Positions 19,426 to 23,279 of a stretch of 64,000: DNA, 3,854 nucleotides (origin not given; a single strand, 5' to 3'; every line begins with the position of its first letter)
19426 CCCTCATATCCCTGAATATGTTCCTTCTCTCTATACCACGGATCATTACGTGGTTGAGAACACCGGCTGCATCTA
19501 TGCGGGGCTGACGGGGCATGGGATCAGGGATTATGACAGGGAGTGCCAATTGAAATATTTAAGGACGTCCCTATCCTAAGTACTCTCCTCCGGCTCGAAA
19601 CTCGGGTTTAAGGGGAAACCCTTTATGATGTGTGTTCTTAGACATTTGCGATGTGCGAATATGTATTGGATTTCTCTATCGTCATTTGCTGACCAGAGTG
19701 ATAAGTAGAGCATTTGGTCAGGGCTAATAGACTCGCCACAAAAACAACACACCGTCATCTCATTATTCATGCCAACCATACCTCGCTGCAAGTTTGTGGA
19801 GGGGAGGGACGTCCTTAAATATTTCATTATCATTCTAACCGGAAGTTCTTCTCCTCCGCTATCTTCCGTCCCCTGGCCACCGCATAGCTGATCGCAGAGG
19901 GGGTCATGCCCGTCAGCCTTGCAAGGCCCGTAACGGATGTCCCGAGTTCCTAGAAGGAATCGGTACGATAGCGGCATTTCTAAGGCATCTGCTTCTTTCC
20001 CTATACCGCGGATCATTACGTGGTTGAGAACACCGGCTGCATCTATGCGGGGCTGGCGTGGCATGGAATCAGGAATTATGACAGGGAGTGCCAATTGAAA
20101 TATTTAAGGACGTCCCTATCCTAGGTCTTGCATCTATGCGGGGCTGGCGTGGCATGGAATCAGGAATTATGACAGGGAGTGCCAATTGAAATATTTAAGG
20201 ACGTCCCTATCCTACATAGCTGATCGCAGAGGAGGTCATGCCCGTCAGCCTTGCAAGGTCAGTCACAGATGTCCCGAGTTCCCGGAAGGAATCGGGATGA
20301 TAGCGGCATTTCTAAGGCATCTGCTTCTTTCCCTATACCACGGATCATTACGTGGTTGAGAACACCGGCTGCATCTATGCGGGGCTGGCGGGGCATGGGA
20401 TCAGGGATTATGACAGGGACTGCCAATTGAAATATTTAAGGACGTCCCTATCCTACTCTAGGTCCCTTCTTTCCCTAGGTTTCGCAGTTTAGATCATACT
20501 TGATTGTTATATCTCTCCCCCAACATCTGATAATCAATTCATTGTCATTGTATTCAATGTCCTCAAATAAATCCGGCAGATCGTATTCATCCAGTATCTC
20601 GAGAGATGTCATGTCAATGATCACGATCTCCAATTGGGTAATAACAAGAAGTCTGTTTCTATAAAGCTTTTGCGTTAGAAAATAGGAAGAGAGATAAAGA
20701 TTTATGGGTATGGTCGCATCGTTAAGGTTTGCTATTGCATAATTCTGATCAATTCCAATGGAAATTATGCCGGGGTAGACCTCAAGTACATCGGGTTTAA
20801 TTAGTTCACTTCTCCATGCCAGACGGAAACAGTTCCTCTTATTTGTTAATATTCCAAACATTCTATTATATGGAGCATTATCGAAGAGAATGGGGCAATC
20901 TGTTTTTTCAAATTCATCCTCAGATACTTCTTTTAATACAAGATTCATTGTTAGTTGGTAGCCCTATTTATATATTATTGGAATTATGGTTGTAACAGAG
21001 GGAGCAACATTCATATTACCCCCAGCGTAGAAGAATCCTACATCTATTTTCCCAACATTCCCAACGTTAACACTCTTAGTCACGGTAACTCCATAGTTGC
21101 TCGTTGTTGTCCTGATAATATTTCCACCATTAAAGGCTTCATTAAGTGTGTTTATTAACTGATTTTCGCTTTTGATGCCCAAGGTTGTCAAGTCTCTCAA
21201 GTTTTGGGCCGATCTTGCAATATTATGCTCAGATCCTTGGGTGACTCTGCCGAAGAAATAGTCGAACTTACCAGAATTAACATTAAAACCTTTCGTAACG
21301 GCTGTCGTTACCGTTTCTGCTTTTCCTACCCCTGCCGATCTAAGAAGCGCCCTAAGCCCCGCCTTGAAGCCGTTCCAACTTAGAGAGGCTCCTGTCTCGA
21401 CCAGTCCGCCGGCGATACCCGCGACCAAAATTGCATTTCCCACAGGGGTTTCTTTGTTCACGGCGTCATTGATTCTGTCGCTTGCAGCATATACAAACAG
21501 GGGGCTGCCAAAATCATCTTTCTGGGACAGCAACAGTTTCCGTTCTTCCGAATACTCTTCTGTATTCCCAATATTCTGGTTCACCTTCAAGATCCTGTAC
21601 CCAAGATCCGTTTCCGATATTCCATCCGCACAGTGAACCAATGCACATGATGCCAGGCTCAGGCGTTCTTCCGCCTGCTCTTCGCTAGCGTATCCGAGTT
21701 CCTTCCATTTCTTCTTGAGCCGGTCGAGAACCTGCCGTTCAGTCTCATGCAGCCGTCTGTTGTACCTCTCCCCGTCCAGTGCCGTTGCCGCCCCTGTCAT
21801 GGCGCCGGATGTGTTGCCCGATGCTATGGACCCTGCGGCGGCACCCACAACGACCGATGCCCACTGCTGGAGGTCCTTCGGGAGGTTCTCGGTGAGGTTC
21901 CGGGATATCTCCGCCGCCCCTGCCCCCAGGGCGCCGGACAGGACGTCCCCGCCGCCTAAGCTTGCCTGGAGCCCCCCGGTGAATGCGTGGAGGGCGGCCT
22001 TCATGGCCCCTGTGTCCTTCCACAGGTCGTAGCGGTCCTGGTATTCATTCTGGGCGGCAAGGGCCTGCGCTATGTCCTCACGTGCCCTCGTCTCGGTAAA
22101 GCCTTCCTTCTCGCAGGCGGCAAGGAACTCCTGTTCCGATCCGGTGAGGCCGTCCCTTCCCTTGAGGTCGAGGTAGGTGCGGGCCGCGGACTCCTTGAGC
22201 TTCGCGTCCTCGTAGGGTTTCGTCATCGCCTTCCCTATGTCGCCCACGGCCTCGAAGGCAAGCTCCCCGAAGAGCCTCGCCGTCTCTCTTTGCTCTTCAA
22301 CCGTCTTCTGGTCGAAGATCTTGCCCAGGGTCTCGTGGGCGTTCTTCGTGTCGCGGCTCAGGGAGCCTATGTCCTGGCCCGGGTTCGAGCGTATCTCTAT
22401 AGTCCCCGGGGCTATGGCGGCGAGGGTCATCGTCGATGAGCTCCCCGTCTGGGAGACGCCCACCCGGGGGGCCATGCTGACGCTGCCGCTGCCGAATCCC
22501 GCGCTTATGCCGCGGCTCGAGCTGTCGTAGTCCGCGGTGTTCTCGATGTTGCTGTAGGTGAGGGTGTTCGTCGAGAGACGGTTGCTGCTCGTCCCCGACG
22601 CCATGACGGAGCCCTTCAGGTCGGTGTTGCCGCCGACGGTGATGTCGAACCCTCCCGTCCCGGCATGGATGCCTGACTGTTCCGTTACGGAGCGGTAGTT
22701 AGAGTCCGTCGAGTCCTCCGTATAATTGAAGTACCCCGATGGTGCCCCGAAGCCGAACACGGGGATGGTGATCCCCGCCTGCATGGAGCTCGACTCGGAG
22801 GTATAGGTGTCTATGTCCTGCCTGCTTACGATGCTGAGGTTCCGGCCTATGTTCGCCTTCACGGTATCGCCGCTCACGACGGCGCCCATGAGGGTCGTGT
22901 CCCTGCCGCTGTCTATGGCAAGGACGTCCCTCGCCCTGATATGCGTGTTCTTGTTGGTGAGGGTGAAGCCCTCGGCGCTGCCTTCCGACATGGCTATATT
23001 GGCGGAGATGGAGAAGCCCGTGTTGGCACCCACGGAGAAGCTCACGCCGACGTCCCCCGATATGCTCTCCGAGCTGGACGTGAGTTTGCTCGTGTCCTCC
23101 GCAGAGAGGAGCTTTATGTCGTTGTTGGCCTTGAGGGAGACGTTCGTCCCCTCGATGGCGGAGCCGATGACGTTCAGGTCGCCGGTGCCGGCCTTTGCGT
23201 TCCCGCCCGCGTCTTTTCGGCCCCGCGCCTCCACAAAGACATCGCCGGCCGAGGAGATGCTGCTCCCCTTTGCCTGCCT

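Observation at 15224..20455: Orphan toxin/immunity cassettes separated at every boundary by same-orientation copies of one Y1-transposase element family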

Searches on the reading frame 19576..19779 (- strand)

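Call 9: search_protein_families(library=pfam, proteins=[window:19576-19779:-], max_evalue=0.01)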
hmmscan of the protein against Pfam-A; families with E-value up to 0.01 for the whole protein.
window:19576-19779:- (67 aa): 1 family
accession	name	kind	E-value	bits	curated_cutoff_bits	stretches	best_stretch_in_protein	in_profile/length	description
PF18716.7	VATC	-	0.0013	18.9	26.6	0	37-55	22-40/43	Vms1-associating treble clef domain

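Call 10: search_protein_families(library=ncbifam, proteins=[window:19576-19779:-], max_evalue=0.01)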
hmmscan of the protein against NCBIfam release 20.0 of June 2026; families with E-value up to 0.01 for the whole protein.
window:19576-19779:- (67 aa): 0 families

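Call 61: search_protein_families(library=pfam, proteins=[window:19576-19779:-], max_evalue=5)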
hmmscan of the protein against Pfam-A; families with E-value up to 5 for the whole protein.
window:19576-19779:- (67 aa): 1 family
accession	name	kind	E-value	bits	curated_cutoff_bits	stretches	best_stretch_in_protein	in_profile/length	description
PF18716.7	VATC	-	0.0013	18.9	26.6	2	37-55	22-40/43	Vms1-associating treble clef domain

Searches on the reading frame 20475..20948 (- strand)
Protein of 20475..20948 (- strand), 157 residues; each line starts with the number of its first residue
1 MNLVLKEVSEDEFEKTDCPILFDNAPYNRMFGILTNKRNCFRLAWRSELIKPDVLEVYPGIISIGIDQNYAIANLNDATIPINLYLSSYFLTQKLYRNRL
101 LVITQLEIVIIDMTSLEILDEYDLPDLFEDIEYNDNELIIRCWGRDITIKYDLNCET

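Call 9: search_protein_families(library=pfam, proteins=[window:20475-20948:-], max_evalue=0.01)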
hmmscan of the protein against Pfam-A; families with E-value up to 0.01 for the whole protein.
window:20475-20948:- (157 aa): 0 families

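Call 10: search_protein_families(library=ncbifam, proteins=[window:20475-20948:-], max_evalue=0.01)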
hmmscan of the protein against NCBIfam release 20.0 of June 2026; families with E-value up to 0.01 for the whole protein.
window:20475-20948:- (157 aa): 0 families

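Call 14: find_encoding_contigs(protein=window:20475-20948:-, flank=10000, max_places=6)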
Protein window:20475-20948:- (157 aa): 11 contigs read that carry it; 6 places shown.
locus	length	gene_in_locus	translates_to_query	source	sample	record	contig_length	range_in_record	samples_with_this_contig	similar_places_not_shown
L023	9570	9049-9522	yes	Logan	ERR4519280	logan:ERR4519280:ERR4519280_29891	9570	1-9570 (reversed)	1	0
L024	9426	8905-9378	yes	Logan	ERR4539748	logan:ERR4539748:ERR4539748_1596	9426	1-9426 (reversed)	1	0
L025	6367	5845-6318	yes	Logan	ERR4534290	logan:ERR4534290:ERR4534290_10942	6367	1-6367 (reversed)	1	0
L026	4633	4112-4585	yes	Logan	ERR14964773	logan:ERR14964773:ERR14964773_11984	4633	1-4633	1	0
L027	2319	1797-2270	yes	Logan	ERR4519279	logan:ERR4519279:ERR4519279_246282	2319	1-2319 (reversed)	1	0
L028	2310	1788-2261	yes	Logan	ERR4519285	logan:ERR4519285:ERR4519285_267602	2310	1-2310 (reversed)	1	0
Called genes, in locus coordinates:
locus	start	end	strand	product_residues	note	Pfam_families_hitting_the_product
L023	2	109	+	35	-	?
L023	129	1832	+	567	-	PF08479:POTRA_2, PF17287:POTRA_3, PF03865:ShlB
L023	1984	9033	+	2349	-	PF05860:TPS, PF13332:Fil_haemagg_2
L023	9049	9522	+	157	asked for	-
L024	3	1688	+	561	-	?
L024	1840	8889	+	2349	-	PF05860:TPS, PF13332:Fil_haemagg_2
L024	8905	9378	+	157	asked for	-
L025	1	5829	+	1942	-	?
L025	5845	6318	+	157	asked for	-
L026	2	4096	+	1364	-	?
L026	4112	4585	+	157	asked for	-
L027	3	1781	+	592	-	?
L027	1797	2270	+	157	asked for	-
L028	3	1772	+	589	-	?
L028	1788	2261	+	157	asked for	-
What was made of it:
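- On CDI (cdiBAI) locus with orphan modules: The identical gene on L023 carries PF08479, PF17287 and PF03865 (call 14). PF05860 and PF13332 on the identical 2349-aa gene (call 14).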

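Call 61: search_protein_families(library=pfam, proteins=[window:20475-20948:-], max_evalue=5)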
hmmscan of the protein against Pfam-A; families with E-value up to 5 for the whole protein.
window:20475-20948:- (157 aa): 0 families
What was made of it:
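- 20475..20948 (-): cdiI-like ORF (157 aa), starting 16 nt after the cdiA stop codon. No family hit (calls 9, 10, 61).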

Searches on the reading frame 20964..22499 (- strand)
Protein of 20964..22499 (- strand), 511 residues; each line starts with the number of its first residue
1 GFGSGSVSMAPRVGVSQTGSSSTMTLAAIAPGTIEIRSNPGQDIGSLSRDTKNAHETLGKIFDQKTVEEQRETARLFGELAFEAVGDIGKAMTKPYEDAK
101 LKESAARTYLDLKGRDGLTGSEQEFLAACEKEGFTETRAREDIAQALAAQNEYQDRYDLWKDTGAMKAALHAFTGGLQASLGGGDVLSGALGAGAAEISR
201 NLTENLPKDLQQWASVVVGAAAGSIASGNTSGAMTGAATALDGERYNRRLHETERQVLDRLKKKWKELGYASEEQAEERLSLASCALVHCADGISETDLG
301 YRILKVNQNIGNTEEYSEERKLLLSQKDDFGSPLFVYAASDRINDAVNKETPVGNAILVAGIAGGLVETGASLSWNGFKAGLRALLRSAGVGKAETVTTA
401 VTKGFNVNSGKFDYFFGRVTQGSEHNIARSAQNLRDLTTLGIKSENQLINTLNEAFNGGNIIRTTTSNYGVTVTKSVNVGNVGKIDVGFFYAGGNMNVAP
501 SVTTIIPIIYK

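Call 9: search_protein_families(library=pfam, proteins=[window:20964-22499:-], max_evalue=0.01)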
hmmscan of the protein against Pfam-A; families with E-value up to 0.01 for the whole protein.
window:20964-22499:- (511 aa): 0 families
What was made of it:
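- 20964..28079 (-): cdiA (filamentous haemagglutinin-type effector, about 2350-2371 aa). The pre-toxin motif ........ lies near aa 2100. The variable C-terminal region follows it. No PT-VENN domain was detected (call 9).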

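Call 10: search_protein_families(library=ncbifam, proteins=[window:20964-22499:-], max_evalue=0.01)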
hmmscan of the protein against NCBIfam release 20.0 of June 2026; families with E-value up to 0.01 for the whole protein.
window:20964-22499:- (511 aa): 0 families

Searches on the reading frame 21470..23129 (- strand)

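Call 42: find_homologous_proteins(query=window:21470-23129:-, max_evalue=1e-30)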
Query window:21470-23129:- (553 aa): 27 proteins with E <= 1e-30 among 8000 candidates.
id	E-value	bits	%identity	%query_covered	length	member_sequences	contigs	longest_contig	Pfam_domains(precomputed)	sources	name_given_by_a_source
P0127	3.7e-101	357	46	86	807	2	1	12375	PF13332.13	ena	-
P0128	1.6e-74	269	49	55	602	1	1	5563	-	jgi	jgi:hypothetical protein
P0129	6.2e-69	251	39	59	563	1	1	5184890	PF13332.13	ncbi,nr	ncbi:hemagglutinin repeat-containing protein [Sporomusa termitida]|nr:hemagglutinin repeat-containin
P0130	1.1e-68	250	39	59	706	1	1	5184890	PF13332.13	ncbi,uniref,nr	ncbi:Hemagglutinin repeat protein [Sporomusa termitida]|uniref:Hemagglutinin repeat protein n=2 Tax=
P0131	2.9e-64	236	43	54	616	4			PF13332.13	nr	nr:hemagglutinin repeat-containing protein [Methylomusa anaerophila]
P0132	1.0e-60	224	36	78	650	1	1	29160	PF13332.13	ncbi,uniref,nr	ncbi:hypothetical protein Ga0466249_004945 [Sporomusaceae bacterium BoRhaA]|uniref:hemagglutinin rep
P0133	1.8e-59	220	41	54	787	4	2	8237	PF13332.13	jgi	-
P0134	5.4e-58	215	38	84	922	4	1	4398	PF13332.13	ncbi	ncbi:MAG TPA: hemagglutinin repeat-containing protein, partial [Steroidobacteraceae bacterium]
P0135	1.7e-56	210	39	67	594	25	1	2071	-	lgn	-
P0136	1.3e-55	207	39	67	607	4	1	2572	-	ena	-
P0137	1.4e-55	207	45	42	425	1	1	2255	-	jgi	-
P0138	2.4e-55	206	40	64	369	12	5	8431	-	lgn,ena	-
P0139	2.4e-55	206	41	64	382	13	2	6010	-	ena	-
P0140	4.6e-55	205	34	90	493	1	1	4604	PF13332.13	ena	-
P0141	2.4e-53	199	42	54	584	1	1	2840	-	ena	-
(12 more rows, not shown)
